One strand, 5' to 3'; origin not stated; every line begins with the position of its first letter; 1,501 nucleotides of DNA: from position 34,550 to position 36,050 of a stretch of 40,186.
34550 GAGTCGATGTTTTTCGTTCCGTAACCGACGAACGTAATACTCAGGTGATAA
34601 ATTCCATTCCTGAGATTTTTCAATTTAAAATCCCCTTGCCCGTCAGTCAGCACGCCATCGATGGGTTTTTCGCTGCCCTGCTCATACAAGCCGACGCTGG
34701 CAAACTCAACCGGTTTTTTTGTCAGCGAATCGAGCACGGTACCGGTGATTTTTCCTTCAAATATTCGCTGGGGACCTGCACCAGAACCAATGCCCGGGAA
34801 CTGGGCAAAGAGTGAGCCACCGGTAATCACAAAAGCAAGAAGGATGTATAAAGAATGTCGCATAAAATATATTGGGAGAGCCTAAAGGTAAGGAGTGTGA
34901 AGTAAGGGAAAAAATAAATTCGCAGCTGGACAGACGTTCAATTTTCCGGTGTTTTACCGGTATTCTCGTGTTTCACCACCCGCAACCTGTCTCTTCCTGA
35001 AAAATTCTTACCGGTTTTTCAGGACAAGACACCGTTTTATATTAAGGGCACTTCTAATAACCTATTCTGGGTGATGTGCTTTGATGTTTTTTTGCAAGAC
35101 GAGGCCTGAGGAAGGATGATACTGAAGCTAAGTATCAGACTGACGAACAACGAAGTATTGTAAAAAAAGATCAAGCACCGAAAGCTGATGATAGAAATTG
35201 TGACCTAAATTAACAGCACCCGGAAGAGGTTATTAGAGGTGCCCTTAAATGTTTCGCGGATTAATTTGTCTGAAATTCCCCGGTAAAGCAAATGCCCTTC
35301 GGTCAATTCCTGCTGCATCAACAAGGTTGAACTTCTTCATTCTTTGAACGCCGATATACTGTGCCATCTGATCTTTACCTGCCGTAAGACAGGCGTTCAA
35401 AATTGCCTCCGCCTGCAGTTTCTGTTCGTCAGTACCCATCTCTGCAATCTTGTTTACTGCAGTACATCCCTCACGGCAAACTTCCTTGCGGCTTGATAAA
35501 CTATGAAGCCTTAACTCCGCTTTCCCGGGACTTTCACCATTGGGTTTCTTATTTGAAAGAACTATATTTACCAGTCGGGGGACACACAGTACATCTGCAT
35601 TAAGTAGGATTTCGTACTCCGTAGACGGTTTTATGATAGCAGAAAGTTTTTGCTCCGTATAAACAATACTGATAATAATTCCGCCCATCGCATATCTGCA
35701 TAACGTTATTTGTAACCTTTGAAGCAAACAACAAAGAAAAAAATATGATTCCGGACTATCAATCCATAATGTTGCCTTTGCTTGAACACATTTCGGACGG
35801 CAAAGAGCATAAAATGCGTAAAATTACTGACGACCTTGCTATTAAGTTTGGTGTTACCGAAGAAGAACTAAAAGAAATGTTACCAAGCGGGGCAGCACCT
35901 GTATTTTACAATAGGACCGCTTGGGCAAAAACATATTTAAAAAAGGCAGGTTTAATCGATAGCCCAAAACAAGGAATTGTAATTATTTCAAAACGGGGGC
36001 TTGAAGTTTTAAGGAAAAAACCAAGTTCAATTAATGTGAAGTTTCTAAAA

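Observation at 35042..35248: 207-bp long-hairpin element whose mismatches are G-U compatible on the + strand only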

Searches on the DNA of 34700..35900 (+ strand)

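Call 7: search_rna_families(source=window, start=34700, end=35900, threshold=evalue, max_evalue=10, show_alignments=4)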
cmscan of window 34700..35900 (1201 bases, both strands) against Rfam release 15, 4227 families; matches with E-value up to 10: 5.
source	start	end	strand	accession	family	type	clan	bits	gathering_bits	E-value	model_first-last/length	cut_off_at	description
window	35288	35480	-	RF02001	group-II-D1D4-3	Intron;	CL00102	48.9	32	1.6e-08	1-170/170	no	Group II catalytic intron D1-D4-3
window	35032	35253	+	RF04150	MIR2655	Gene; miRNA;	-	24.3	122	0.31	1-267/267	no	MIR2655 microRNA precursor family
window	34725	34768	+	RF00681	mir-198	Gene; miRNA;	-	19.7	70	0.67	1-62/62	no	mir-198 microRNA precursor family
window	35744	35767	-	RF01114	TMV_UPD-PK1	Cis-reg;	-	16.8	33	3.8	1-22/22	no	Pseudoknot of upstream pseudoknot domain (UPD) of the 3'UTR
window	35076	35135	+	RF01162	sn668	Gene; snRNA; snoRNA; CD-box;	-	16.1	40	5.7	1-65/65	no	Small nucleolar RNA sn668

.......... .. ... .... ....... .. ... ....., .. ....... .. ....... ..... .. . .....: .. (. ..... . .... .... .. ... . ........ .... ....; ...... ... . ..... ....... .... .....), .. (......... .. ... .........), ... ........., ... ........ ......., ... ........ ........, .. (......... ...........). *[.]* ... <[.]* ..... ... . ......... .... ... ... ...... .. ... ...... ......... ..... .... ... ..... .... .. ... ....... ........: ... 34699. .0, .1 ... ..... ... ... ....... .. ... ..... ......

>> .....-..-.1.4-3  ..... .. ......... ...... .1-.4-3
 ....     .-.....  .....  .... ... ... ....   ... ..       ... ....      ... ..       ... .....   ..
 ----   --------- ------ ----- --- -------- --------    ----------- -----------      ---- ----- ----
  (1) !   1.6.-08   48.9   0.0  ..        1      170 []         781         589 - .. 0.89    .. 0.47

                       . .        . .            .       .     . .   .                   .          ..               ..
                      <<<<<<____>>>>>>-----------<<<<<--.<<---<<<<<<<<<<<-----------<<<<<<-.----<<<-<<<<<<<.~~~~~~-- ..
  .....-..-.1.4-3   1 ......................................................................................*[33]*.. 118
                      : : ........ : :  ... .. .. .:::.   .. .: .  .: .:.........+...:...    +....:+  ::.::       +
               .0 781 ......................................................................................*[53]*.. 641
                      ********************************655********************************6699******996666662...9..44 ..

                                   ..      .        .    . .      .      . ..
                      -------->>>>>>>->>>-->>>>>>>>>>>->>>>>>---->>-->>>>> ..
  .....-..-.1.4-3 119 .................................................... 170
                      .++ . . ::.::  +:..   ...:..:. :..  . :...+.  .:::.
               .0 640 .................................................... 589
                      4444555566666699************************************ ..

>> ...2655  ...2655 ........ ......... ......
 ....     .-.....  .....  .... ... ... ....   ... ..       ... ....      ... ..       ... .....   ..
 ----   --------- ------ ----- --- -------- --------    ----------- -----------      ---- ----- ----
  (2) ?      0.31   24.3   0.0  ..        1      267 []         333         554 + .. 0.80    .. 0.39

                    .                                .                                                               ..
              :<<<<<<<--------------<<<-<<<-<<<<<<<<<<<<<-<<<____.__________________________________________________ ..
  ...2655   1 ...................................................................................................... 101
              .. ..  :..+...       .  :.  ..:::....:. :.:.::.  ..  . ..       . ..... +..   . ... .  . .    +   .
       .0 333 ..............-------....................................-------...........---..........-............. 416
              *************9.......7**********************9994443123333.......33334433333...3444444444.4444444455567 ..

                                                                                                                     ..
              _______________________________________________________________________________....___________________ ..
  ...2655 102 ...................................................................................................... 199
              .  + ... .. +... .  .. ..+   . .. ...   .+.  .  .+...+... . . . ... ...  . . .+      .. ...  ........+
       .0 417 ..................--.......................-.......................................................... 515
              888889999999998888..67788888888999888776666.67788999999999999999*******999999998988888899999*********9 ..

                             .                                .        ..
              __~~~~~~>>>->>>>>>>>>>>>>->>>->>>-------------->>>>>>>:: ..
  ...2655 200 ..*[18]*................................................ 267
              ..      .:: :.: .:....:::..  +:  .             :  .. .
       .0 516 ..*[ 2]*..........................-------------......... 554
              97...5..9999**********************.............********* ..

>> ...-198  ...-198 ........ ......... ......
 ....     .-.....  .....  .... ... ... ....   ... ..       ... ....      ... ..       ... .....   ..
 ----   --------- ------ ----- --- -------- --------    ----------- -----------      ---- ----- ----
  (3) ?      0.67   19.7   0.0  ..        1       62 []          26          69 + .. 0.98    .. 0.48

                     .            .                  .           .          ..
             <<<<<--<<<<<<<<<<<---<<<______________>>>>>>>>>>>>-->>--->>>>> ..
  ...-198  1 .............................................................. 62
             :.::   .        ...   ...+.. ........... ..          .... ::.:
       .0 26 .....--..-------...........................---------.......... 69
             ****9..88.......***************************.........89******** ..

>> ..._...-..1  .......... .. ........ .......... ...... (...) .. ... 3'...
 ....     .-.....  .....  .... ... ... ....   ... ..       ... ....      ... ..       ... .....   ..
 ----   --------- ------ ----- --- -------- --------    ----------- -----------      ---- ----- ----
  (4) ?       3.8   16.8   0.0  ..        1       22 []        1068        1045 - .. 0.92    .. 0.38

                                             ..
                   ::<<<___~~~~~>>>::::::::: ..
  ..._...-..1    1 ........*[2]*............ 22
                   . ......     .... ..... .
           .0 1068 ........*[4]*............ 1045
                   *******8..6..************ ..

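Call 41: build_rna_model(alignment_id=A3, structure=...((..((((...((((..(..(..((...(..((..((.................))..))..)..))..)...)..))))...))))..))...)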
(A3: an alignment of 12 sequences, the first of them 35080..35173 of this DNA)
Model R1 built from alignment A3 (12 sequences, 97 columns); structure: as given.
model positions 94; base pairs 19; branch points 0; effective number of sequences 3.26; information 0.608 bits per position. Calibrated on 0.2 Mb of random sequence (short: E-values are rough).
structure used (alignment columns):
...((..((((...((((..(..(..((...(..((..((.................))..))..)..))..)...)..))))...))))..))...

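Call 42: search_with_rna_model(model_id=R1, sources=[window, L001, L002, L003, L004, L005, L006, L007, L008, L009, L010, L011, L012, L013, L014, L015, L016, L017, L018, L019, L020, L021, L022, L023, L024, L025, L026, L027, L028, L029, L030, L031, L032, L033, L034, L035, L036, L037, L038, L039, L040, L041, L042, L043, L044, L045, L046, L047, L048, L049, L050, L051, L052, L053, L054, L055, L056, L057, L058, L059, L060, L061, L062, L063, L064, L065, L066, L067, L068, L069, L070, L071, L072, L073, L074, L075, L076, L077, L078, L079, L080, L081, L082, L083, L084, L085, L086, L087, L088, L089, L090, L091, L092, L093, L094, L095, L096, L097, L098, L099], max_evalue=1, make_alignment=true)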
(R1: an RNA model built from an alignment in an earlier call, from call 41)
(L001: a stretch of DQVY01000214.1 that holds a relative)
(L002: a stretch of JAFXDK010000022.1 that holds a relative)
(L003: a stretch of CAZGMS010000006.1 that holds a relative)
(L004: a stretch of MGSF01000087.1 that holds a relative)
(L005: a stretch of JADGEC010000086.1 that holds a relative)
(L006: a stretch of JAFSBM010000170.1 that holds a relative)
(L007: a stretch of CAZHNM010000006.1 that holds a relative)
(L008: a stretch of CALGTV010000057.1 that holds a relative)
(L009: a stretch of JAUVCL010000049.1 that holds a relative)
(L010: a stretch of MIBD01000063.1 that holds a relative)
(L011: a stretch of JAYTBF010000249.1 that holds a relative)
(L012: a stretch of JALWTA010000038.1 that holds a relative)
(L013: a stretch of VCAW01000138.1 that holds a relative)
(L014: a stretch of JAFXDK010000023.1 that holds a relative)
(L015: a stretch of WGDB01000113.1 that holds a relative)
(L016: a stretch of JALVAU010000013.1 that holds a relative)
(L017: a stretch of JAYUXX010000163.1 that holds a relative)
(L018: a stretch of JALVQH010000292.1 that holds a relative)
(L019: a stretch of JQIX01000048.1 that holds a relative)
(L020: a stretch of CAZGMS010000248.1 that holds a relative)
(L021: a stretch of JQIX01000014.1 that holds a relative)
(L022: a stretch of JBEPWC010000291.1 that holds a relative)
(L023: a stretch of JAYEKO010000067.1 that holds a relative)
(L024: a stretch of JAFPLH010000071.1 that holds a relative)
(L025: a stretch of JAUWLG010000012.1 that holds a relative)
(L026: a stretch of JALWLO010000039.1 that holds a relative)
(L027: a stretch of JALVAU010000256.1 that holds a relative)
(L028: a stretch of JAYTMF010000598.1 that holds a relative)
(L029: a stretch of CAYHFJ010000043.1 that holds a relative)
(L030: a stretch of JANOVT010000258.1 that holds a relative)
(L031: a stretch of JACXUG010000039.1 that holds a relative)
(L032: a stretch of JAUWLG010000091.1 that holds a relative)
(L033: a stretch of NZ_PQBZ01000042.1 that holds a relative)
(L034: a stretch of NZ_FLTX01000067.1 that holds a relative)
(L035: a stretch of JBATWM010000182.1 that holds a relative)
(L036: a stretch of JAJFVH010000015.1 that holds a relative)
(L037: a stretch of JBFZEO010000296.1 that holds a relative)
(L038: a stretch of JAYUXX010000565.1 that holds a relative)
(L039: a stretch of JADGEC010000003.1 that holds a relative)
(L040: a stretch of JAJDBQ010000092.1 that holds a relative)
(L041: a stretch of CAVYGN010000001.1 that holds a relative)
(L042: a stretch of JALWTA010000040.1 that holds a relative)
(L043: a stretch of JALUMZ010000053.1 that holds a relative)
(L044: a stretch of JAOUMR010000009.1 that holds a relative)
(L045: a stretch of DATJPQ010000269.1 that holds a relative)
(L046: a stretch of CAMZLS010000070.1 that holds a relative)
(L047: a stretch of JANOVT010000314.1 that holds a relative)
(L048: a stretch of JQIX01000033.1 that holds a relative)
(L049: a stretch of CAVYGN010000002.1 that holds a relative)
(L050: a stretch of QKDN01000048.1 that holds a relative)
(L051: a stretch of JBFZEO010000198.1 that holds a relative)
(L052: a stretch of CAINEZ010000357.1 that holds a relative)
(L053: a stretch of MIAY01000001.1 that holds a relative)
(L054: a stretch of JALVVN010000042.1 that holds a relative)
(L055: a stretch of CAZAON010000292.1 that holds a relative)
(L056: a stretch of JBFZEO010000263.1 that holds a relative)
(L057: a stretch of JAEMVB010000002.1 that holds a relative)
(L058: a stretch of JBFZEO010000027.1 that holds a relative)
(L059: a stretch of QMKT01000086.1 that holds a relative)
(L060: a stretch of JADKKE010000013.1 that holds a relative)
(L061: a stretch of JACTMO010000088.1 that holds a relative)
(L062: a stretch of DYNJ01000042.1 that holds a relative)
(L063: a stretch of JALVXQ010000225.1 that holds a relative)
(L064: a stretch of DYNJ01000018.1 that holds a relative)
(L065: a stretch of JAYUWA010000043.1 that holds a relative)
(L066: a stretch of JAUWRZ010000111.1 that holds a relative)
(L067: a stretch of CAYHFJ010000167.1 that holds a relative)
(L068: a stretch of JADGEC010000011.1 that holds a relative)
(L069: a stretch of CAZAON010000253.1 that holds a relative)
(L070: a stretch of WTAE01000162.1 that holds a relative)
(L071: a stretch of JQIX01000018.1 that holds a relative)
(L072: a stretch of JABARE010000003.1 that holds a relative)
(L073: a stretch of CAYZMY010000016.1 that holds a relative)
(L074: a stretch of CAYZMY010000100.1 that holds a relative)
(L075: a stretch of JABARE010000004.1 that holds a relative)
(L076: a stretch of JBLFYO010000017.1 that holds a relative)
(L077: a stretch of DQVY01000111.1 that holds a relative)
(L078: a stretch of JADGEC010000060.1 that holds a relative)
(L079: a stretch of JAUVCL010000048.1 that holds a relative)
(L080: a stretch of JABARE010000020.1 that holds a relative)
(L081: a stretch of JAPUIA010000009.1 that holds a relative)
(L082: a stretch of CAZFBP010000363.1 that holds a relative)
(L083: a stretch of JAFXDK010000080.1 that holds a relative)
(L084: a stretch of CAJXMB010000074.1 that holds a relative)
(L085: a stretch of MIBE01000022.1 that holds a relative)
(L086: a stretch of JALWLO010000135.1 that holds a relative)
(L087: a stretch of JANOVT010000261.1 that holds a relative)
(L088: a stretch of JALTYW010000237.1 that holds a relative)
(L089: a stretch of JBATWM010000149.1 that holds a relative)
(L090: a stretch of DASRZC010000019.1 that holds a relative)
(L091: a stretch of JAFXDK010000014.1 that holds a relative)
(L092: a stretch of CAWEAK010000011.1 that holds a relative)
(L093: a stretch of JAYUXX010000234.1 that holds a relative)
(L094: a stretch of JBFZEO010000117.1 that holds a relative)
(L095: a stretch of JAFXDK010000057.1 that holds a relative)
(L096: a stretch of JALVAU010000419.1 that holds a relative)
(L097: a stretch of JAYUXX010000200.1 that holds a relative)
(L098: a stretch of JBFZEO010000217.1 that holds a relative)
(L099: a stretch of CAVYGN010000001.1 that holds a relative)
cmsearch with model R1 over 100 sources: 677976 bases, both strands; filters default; matches with E-value up to 1: 25.
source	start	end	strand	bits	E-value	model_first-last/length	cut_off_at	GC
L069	4095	4188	+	98.4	1.4e-23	1-94/94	no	0.36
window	35080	35173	+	97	3.5e-23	1-94/94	no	0.37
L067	7522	7615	-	92.9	5e-22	1-94/94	no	0.39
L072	7522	7614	+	88.3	1e-20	1-94/94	no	0.45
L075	4811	4903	+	79.3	3.4e-18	1-94/94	no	0.47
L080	498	590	-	77.4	1.1e-17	1-94/94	no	0.45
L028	660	750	+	69.5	1.9e-15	1-94/94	no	0.38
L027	4825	4916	+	68.8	2.9e-15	1-94/94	no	0.37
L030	3453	3543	-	64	6.8e-14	1-94/94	no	0.38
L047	14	104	-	64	6.8e-14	1-94/94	no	0.38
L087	6626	6716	-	64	6.8e-14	1-94/94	no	0.38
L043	1402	1493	-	62.9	1.4e-13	1-94/94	no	0.36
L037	2754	2845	+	59.4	1.4e-12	1-94/94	no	0.4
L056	2051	2142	+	53.2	7.2e-11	1-94/94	no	0.39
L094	7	98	-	52.6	1.1e-10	1-94/94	no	0.37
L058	2498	2589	-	50.1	5.5e-10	1-94/94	no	0.38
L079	7737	7828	-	40.9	2.1e-07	1-94/94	no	0.42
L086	4672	4763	+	38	1.4e-06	1-94/94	no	0.4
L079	4628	4719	+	34.8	1.1e-05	1-94/94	no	0.45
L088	895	986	+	33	3.6e-05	1-94/94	no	0.49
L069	4097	4190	-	31.2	0.00011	1-94/94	no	0.37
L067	7520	7613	+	23.2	0.019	1-94/94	no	0.38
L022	1395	1484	+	22.9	0.024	1-94/94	no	0.38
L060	2995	3070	-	22.1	0.039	1-94/94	no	0.34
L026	345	430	-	20.3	0.13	1-94/94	no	0.29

Alignment A4: 25 matches aligned to the model, 113 columns, each read 5' to 3' on its own strand. Consensus structure (alignment columns), stored with it:
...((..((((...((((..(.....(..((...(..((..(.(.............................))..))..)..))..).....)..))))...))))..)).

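Call 43: search_with_rna_model(model_id=R1, sources=[L100, L101, L102, L103, L104, L105, L106, L107, L108, L109, L110, L111, L112, L113, L114, L115, L116, L117, L118, L012, L013, L015, L048, L064, L070, L089, L001, L035, L127, L137, L194, L195, L205, L210, L234], max_evalue=1, filters=default)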
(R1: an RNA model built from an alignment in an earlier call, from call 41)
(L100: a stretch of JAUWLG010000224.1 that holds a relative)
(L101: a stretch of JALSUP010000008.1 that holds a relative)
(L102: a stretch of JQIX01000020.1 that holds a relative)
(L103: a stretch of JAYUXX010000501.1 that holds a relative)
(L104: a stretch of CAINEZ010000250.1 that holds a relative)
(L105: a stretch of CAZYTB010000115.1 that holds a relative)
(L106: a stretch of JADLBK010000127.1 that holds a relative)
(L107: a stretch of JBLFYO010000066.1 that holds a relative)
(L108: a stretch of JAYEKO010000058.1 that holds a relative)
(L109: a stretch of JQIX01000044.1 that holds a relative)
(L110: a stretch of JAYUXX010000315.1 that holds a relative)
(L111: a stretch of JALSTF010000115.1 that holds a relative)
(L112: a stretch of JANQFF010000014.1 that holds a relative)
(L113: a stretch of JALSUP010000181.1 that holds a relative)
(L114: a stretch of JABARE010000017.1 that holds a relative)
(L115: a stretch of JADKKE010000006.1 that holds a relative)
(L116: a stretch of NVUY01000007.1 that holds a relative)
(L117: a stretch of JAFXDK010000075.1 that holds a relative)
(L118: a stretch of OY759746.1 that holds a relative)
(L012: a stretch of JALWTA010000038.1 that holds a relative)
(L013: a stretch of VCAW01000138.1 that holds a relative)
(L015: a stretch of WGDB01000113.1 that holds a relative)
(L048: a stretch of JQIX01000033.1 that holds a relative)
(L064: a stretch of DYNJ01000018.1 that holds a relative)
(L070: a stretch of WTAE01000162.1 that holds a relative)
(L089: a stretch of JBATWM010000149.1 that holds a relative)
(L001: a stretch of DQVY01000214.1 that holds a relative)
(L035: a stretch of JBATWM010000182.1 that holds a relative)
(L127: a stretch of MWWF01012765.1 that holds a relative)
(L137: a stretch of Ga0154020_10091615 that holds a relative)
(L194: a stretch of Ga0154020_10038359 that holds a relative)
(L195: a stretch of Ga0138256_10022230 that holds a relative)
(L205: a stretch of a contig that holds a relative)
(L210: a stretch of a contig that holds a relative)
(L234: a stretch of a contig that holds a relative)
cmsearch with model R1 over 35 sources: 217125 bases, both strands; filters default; matches with E-value up to 1: 13.
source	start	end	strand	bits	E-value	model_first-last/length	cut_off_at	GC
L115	1983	2076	-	105.2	5.5e-26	1-94/94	no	0.36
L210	1302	1395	+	105.2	5.5e-26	1-94/94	no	0.36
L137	1451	1544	-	104.8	7.2e-26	1-94/94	no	0.37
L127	269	362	+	102.5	3.2e-25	1-94/94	no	0.34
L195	1345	1438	+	99.4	2.4e-24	1-94/94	no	0.39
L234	806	899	+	99.1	3e-24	1-94/94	no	0.36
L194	3934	4027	+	97.4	8.8e-24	1-94/94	no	0.37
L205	2709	2802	-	95.9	2.4e-23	1-94/94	no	0.41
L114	4373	4465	+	87.9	4e-21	1-94/94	no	0.45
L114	4669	4761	+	79.5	9.7e-19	1-94/94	no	0.48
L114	4521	4613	+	72.9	6.8e-17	1-94/94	no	0.49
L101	7146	7237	-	31.4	3.2e-05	1-94/94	no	0.42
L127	271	364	-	22.4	0.011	1-94/94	no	0.35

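Call 44: search_with_rna_model(model_id=R1, sources=[window, L069, L067, L072, L075, L080, L028, L027, L030, L047, L043, L037, L056, L094, L058, L079, L086, L088, L101, L115, L210, L137, L127, L195, L234, L194, L205, L114], max_evalue=0.00001, make_alignment=true)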
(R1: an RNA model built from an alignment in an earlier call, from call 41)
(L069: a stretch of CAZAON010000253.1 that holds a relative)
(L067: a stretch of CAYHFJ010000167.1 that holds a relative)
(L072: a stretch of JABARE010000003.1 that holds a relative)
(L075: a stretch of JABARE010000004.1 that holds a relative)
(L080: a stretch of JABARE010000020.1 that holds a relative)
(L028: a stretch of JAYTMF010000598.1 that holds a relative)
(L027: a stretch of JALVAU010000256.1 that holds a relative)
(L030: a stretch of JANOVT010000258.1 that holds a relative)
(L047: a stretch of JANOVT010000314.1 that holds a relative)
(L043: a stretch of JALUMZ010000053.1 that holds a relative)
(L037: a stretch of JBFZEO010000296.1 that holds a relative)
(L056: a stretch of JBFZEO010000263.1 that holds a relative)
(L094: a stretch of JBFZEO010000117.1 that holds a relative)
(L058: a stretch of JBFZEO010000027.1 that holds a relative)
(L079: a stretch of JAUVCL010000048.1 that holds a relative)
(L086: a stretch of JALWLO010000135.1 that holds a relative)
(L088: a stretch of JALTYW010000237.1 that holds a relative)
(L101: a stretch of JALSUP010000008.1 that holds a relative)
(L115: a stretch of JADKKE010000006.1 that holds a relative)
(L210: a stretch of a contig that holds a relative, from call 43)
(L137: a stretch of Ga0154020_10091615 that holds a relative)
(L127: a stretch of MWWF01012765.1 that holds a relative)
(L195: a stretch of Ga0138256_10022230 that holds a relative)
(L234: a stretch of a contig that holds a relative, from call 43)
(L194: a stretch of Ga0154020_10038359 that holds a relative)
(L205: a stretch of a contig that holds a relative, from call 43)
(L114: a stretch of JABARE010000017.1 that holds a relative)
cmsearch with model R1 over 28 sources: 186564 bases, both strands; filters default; matches with E-value up to 0.00001: 30.
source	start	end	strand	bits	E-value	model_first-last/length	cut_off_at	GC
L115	1983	2076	-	105.2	4.7e-26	1-94/94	no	0.36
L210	1302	1395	+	105.2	4.7e-26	1-94/94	no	0.36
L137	1451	1544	-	104.8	6.2e-26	1-94/94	no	0.37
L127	269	362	+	102.5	2.7e-25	1-94/94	no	0.34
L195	1345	1438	+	99.4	2.1e-24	1-94/94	no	0.39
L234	806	899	+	99.1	2.6e-24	1-94/94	no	0.36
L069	4095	4188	+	98.4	3.9e-24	1-94/94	no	0.36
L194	3934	4027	+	97.4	7.6e-24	1-94/94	no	0.37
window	35080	35173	+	97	9.7e-24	1-94/94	no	0.37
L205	2709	2802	-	95.9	2e-23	1-94/94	no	0.41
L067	7522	7615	-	92.9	1.4e-22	1-94/94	no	0.39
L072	7522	7614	+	88.3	2.8e-21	1-94/94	no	0.45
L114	4373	4465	+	87.9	3.5e-21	1-94/94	no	0.45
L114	4669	4761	+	79.5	8.3e-19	1-94/94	no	0.48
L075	4811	4903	+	79.3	9.5e-19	1-94/94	no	0.47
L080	498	590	-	77.4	3.2e-18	1-94/94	no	0.45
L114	4521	4613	+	72.9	5.8e-17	1-94/94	no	0.49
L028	660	750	+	69.5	5.4e-16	1-94/94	no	0.38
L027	4825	4916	+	68.8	8.1e-16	1-94/94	no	0.37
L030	3453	3543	-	64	1.9e-14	1-94/94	no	0.38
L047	14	104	-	64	1.9e-14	1-94/94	no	0.38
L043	1402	1493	-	62.9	3.8e-14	1-94/94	no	0.36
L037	2754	2845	+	59.4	3.8e-13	1-94/94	no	0.4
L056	2051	2142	+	53.2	2e-11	1-94/94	no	0.39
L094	7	98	-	52.6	2.9e-11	1-94/94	no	0.37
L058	2498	2589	-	50.1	1.5e-10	1-94/94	no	0.38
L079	7737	7828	-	40.9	5.7e-08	1-94/94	no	0.42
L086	4672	4763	+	38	3.9e-07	1-94/94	no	0.4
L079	4628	4719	+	34.8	2.9e-06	1-94/94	no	0.45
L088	895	986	+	33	9.8e-06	1-94/94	no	0.49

Alignment A5: 30 matches aligned to the model, 96 columns, each read 5' to 3' on its own strand. Consensus structure (alignment columns), stored with it:
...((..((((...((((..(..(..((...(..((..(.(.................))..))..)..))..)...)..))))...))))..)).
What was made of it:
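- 35080..35173 (+): Conserved hairpin module: stem, asymmetric internal loop, stem, second loop, apical stem-loop. Covariance model R1 scores it at 97 bits (calls 41-44).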
